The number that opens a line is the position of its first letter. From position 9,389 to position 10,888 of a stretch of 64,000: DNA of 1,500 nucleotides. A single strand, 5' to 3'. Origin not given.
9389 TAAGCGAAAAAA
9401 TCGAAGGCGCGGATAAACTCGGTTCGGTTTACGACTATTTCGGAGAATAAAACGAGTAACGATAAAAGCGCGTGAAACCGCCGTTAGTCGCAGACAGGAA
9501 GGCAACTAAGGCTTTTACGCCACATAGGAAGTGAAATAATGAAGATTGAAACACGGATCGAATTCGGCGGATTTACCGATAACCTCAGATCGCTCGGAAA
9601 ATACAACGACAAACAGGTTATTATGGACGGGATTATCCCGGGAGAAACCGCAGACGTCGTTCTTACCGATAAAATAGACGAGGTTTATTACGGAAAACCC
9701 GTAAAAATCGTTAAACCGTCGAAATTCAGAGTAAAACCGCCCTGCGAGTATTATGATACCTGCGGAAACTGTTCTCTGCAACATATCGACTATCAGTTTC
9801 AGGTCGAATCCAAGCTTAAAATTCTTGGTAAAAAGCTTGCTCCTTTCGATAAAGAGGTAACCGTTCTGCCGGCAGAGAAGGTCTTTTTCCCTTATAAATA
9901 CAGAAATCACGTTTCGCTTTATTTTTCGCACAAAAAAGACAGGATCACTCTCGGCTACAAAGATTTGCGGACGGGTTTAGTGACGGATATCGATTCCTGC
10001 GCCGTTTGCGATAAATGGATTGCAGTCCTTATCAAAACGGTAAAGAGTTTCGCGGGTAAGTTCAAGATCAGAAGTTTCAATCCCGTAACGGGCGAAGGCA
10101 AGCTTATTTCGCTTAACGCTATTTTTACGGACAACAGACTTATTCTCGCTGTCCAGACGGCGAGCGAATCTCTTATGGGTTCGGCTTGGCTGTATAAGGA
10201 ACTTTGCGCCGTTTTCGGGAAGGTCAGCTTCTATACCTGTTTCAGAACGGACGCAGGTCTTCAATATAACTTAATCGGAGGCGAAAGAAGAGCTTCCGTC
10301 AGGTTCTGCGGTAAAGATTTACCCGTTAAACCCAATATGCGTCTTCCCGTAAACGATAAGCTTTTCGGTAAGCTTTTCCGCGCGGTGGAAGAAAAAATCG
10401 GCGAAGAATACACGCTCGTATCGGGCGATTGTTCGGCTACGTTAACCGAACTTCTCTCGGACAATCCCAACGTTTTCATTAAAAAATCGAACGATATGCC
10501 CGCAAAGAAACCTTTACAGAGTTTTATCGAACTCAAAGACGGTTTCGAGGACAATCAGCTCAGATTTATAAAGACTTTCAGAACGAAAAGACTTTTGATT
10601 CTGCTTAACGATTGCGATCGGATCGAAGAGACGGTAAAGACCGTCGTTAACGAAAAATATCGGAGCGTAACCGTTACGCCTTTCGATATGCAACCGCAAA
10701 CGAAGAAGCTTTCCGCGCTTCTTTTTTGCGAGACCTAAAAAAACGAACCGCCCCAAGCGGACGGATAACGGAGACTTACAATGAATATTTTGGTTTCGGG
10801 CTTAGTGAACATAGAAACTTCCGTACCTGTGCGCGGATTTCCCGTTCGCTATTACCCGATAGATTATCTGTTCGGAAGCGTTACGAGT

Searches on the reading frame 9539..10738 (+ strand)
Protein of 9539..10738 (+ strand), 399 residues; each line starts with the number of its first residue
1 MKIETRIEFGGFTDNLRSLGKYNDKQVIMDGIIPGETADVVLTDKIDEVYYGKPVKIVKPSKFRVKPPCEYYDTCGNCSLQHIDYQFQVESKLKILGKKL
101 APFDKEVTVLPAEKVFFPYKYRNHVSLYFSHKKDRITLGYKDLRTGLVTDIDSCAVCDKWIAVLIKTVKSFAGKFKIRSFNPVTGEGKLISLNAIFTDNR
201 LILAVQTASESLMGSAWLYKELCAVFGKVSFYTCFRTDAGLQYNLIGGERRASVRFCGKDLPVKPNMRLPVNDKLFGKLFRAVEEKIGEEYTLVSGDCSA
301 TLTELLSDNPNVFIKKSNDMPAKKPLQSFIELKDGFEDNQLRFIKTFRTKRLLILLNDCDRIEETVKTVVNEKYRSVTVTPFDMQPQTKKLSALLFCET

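Call 3: search_protein_families(library=pfam, proteins=[window:9539-10738:+], max_evalue=0.1)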
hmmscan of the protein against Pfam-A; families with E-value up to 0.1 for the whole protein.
window:9539-10738:+ (399 aa): 1 family
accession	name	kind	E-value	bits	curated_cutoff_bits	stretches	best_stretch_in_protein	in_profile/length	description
PF20634.2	IFNGR1_transm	-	0.055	14.2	27.5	0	357-378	12-33/57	Interferon gamma receptor 1, transmembrane region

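Call 20: search_protein_families(library=ncbifam, proteins=[window:9539-10738:+], max_evalue=0.01)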
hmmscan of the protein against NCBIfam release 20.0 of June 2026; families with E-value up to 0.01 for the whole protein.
window:9539-10738:+ (399 aa): 5 families
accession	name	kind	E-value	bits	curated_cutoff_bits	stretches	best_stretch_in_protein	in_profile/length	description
NF009639.0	PRK13168.1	equivalog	8.7e-28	97.3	458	1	17-177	29-192/446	23S rRNA (uracil(1939)-C(5))-methyltransferase RlmD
TIGR00479.1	rumA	equivalog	5.4e-27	94.7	183.55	1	19-224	8-220/432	23S rRNA (uracil(1939)-C(5))-methyltransferase RlmD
NF002909.0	PRK03522.2-1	equivalog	5.6e-05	22.5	553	1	69-190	3-123/374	23S rRNA (uracil(747)-C(5))-methyltransferase RlmC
NF002910.0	PRK03522.2-3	equivalog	0.0006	19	558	1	69-190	3-125/383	23S rRNA (uracil(747)-C(5))-methyltransferase RlmC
TIGR02085.1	meth_trns_rumB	equivalog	0.0018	17.3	429.5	0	69-211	2-146/374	23S rRNA (uracil(747)-C(5))-methyltransferase RlmC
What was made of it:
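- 9539..10738 (+): Conserved downstream partner gene (399 aa): a RumA/RlmD-derived protein. It keeps the N-terminal region that aligns to RumA, with its cluster cysteines, but has no recognisable SAM-binding or catalytic motifs. NCBIfam RlmD scores 97 bits against a cut-off of 183-458, and only over aa 17-224 (call 20).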

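Call 36: find_homologous_proteins(query=window:9539-10735:+, max_evalue=0.00001)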
Query window:9539-10735:+ (399 aa): 4 proteins with E <= 0.00001 among 6282 candidates.
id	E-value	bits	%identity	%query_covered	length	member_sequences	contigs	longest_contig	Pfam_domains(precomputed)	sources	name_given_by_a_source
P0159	3.2e-267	904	100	100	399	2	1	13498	-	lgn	-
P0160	1.2e-194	665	70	100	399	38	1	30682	-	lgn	-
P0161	1.3e-145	504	55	100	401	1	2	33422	-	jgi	-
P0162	7.0e-12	63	30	38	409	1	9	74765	PF13847.13,PF13649.13,PF01938.27,PF05958.18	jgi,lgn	jgi:23S rRNA (uracil1939-C5)-methyltransferase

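Call 46: search_solved_structures(query=window:9539-10735:+, max_evalue=0.01, show_alignments=1)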
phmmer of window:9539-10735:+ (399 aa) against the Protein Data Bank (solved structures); distinct sequences matched with E-value up to 0.01: 3.
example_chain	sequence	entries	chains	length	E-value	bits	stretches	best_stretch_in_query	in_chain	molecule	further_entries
2jjq_A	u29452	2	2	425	9.4e-15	57.9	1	29-189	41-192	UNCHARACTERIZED RNA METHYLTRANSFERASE PYRAB10780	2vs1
1uwv_A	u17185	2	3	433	2.3e-12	50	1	18-176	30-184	23S RRNA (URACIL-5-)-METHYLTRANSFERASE RUMA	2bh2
8z62_A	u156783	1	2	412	0.0007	22.1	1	28-185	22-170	23S rRNA (uracil(747)-C(5))-methyltransferase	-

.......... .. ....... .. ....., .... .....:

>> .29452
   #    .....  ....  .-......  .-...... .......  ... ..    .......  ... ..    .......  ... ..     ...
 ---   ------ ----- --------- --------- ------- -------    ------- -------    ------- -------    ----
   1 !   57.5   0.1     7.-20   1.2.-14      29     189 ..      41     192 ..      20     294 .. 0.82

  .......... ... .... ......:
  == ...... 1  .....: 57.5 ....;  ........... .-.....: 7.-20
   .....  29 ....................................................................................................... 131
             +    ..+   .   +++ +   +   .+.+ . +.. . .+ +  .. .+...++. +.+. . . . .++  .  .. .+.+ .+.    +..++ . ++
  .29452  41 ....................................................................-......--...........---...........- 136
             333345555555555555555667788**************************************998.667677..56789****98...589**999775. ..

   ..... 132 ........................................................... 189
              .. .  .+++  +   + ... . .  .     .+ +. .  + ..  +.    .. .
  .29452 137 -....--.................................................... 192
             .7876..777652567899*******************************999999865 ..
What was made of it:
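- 9539..10738 (+): PDB matches 2jjq and 1uwv cover only aa 18-190 (call 46).
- On RlmD/RumA m5U methyltransferase (for the partner gene at 9539..10738): The C-terminal half aligns to no methyltransferase (call 46).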

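Call 70: search_protein_families(library=phrogs, proteins=[window:9539-10735:+], max_evalue=0.1)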
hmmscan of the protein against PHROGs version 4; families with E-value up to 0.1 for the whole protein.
window:9539-10735:+ (399 aa): 1 family
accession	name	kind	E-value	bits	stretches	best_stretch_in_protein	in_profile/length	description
phrog_11787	-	other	6.9e-29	102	1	12-230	21-243/458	DNA methyltransferase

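Call 71: search_protein_families(library=padloc, proteins=[window:9539-10735:+], max_evalue=0.1)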
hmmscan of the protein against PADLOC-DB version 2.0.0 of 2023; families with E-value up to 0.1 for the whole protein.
window:9539-10735:+ (399 aa): 0 families
